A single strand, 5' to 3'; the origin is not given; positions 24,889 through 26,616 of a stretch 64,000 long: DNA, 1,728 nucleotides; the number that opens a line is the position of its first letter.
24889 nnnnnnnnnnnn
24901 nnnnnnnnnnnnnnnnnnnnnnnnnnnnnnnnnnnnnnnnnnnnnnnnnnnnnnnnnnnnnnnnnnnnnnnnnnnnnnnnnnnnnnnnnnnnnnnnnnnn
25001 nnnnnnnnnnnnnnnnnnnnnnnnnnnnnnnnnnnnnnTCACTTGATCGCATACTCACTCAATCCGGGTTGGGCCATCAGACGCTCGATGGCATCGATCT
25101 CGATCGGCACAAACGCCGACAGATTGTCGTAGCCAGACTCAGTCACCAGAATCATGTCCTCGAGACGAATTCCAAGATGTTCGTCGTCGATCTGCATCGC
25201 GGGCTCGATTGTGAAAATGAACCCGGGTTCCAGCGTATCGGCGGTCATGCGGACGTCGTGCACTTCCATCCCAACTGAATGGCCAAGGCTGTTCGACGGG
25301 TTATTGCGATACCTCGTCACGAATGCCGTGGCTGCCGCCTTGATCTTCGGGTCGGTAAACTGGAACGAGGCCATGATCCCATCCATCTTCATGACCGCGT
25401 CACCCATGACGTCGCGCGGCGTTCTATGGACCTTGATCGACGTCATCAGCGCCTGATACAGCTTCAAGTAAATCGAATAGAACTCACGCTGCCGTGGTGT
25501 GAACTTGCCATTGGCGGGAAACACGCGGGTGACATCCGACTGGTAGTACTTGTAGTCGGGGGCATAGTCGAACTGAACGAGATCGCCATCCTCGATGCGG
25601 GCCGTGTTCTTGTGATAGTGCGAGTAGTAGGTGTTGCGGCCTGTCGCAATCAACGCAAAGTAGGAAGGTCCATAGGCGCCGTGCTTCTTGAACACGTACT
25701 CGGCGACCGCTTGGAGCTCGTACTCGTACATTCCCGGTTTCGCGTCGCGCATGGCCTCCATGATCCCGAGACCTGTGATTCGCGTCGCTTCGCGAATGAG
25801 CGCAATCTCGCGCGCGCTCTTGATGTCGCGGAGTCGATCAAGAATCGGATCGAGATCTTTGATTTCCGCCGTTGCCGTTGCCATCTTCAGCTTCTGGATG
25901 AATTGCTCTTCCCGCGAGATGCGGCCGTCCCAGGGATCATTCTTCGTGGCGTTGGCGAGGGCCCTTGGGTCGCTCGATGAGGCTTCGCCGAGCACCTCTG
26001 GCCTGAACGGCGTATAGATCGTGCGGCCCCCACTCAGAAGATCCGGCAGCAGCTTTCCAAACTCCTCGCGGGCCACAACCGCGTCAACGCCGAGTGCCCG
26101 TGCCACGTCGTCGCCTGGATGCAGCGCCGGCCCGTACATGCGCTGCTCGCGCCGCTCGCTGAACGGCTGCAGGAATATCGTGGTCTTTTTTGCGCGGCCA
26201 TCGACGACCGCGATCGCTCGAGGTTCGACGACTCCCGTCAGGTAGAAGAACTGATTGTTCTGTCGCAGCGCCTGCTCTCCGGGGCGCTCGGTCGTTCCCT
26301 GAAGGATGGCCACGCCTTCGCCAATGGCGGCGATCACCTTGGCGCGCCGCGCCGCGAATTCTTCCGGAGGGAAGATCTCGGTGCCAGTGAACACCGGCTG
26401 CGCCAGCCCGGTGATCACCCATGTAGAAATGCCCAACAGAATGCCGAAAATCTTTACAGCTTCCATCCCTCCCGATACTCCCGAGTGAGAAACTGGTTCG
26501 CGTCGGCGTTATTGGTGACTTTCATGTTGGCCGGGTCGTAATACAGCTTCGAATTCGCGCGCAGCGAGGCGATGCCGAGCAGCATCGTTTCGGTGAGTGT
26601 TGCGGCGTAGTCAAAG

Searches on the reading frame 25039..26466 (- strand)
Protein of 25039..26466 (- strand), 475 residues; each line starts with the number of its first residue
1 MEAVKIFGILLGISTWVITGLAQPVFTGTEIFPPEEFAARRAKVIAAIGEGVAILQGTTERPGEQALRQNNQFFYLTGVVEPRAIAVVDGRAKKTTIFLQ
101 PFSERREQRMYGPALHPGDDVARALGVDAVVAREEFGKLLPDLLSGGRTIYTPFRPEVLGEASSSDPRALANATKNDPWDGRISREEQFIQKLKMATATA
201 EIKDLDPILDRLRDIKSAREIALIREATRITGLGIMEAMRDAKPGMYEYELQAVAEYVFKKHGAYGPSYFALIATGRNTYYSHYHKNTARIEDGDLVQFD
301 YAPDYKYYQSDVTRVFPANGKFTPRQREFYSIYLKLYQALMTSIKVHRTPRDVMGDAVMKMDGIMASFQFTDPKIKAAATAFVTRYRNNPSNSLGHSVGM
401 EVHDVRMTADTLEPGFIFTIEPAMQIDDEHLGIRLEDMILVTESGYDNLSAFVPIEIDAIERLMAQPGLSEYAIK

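Call 68: search_protein_families(library=pfam, proteins=[window:25039-26466:-], max_evalue=0.00001)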
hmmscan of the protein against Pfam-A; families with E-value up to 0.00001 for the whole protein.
window:25039-26466:- (475 aa): 2 families
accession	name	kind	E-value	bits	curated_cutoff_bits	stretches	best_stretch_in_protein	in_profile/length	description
PF00557.29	Peptidase_M24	-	1.3e-44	153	23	1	223-443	2-208/208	Metallopeptidase family M24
PF05195.22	AMP_N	-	2.4e-16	60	24.6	1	37-151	1-121/121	Aminopeptidase P, N-terminal domain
